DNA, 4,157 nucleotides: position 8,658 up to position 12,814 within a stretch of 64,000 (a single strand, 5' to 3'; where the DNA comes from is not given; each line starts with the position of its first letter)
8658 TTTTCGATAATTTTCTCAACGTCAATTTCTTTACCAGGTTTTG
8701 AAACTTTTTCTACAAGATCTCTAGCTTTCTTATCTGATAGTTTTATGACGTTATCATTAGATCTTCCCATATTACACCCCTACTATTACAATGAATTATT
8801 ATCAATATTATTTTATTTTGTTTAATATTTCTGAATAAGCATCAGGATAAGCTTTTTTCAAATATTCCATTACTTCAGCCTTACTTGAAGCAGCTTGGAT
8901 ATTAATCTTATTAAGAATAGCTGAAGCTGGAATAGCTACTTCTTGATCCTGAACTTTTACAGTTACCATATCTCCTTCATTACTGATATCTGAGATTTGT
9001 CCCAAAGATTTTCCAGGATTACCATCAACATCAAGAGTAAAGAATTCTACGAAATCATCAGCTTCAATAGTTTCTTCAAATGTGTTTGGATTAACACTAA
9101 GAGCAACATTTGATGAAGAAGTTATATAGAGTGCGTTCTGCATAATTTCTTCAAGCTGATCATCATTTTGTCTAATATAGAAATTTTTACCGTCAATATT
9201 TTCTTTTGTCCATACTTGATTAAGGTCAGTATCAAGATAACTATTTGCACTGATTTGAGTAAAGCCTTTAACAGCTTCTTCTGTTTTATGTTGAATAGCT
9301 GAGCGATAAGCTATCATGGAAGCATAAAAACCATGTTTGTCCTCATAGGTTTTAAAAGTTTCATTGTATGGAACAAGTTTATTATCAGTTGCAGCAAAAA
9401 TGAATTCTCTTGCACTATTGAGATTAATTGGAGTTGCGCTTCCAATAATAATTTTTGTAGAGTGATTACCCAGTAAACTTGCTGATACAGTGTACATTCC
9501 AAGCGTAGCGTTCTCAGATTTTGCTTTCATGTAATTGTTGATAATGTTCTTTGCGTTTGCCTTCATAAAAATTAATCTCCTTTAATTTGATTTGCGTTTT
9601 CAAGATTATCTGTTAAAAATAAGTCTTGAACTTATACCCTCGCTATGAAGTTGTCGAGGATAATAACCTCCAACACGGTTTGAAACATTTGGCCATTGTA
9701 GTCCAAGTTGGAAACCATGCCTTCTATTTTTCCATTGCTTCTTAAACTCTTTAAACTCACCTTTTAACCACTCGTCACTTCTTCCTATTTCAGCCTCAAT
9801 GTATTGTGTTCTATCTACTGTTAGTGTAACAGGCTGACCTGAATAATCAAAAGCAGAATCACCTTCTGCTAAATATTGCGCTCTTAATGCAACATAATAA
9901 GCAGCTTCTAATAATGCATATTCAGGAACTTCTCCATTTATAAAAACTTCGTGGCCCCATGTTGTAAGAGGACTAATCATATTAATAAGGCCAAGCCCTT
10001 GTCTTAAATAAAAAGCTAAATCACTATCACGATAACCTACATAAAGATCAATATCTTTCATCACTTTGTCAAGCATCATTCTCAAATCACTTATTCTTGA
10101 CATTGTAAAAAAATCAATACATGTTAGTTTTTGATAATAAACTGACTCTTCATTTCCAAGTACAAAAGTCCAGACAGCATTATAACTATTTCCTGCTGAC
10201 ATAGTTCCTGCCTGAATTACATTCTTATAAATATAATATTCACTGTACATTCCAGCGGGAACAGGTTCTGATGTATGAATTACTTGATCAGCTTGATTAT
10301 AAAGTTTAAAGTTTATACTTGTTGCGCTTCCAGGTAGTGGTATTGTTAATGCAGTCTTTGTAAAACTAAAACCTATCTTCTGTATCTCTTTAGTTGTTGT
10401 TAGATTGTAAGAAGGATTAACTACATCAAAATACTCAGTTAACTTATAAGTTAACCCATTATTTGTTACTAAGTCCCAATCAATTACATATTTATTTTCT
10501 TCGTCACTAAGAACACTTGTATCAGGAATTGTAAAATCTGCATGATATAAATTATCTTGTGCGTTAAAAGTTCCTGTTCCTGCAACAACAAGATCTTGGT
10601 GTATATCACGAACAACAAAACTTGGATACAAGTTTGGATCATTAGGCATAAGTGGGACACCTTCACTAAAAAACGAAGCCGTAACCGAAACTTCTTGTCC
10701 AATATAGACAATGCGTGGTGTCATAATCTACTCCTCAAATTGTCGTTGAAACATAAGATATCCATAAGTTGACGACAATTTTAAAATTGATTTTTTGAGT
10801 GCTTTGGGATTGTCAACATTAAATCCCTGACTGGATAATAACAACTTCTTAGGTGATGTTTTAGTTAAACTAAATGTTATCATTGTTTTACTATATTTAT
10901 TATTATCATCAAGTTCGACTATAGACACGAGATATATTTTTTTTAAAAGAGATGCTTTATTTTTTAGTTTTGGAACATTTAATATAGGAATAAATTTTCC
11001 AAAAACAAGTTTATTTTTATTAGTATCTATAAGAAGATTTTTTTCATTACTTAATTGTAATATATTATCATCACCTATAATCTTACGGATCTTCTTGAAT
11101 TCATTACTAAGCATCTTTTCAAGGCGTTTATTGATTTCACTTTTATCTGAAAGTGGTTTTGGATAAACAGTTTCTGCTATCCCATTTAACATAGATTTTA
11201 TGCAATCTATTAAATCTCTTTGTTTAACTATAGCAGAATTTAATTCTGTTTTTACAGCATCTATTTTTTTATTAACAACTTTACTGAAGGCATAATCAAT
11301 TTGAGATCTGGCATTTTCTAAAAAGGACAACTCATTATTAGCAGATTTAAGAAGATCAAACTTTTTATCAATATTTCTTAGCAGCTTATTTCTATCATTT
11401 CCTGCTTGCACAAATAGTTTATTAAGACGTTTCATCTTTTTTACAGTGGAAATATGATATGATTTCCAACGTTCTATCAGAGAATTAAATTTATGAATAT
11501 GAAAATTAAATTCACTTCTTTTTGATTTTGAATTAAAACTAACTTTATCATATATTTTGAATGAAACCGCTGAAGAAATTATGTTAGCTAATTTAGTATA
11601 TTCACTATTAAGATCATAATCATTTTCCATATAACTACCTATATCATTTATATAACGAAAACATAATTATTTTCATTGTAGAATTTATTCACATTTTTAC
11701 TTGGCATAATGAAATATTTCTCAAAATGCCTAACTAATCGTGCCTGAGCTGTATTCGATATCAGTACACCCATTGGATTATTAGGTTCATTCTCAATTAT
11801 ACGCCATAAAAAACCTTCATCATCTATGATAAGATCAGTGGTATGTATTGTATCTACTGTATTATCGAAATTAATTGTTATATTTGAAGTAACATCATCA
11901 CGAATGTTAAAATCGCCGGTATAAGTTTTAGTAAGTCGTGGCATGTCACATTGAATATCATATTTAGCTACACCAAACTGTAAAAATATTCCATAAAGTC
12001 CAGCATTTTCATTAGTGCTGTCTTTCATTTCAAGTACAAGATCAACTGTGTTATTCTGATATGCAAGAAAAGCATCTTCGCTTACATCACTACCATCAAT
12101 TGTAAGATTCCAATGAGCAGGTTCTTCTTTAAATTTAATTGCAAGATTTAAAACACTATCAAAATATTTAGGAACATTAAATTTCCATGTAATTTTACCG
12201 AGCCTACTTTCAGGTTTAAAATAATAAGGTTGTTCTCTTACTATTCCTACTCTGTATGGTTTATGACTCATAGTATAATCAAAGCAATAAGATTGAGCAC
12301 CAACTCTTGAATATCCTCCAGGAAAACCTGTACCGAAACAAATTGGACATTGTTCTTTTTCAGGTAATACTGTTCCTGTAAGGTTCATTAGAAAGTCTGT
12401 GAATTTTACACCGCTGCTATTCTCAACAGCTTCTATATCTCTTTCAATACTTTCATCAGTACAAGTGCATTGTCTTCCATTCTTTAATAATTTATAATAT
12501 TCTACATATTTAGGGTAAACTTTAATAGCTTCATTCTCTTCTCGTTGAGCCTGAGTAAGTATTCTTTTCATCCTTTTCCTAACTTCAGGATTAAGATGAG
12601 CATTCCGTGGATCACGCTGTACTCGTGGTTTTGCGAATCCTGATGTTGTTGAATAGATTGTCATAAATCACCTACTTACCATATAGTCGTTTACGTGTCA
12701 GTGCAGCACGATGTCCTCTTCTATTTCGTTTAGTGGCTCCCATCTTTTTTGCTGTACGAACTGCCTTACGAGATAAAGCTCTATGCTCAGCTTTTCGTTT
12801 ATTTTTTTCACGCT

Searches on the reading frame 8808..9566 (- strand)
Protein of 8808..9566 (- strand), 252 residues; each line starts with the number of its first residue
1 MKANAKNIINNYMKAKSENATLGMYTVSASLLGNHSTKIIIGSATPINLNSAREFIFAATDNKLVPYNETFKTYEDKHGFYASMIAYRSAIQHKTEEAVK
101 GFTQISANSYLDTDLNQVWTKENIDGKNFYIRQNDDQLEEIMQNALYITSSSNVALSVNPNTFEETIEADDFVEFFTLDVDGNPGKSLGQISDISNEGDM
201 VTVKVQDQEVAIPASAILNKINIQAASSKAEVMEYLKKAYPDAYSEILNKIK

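Call 28: search_protein_families(library=pfam, proteins=[window:8808-9566:-], max_evalue=0.01)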
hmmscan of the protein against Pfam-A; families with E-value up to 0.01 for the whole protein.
window:8808-9566:- (252 aa): 0 families

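Call 81: search_protein_families(library=phrogs, proteins=[window:8808-9566:-], max_evalue=0.01)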
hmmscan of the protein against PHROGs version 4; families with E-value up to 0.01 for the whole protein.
window:8808-9566:- (252 aa): 1 family
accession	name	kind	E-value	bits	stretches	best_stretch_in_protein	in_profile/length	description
phrog_17573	-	unknown function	0.00065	20.3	1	32-157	40-140/268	-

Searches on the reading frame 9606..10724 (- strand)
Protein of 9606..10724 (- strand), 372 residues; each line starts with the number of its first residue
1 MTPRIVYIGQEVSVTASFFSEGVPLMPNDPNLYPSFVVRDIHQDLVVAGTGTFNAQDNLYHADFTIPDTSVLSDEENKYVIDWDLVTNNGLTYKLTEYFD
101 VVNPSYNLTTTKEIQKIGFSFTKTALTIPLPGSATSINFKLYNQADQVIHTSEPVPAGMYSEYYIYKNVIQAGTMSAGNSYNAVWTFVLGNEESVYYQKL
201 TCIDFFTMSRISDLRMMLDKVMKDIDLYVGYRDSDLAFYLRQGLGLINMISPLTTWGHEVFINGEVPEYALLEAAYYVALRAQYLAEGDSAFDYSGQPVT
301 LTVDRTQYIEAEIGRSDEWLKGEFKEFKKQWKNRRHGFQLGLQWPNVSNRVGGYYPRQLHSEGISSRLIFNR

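Call 10: search_protein_families(library=phrogs, proteins=[window:9606-10724:-], max_evalue=0.001)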
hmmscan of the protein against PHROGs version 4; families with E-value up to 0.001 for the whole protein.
window:9606-10724:- (372 aa): 1 family
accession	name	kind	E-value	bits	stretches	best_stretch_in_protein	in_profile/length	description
phrog_17327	-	connector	1e-25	91.5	1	230-331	252-352/405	head-tail connector protein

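Call 28: search_protein_families(library=pfam, proteins=[window:9606-10724:-], max_evalue=0.01)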
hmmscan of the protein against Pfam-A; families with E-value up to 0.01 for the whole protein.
window:9606-10724:- (372 aa): 0 families

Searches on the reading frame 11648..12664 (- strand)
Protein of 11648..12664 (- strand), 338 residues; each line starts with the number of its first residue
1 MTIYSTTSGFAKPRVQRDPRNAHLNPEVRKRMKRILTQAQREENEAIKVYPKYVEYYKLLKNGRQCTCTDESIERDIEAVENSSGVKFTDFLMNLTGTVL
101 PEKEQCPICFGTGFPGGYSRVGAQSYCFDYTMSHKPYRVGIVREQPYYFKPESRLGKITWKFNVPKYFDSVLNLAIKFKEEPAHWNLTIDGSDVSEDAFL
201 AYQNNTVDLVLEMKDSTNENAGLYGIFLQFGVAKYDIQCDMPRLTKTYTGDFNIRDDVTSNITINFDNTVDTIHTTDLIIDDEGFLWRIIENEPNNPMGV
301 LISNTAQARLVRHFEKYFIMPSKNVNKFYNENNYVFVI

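Call 10: search_protein_families(library=phrogs, proteins=[window:11648-12664:-], max_evalue=0.001)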
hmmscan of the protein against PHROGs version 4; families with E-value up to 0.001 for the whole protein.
window:11648-12664:- (338 aa): 1 family
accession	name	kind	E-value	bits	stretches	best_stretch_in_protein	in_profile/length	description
phrog_21298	-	unknown function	3e-08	34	1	103-280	151-320/369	-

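Call 28: search_protein_families(library=pfam, proteins=[window:11648-12664:-], max_evalue=0.01)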
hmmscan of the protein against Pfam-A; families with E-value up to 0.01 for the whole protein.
window:11648-12664:- (338 aa): 0 families
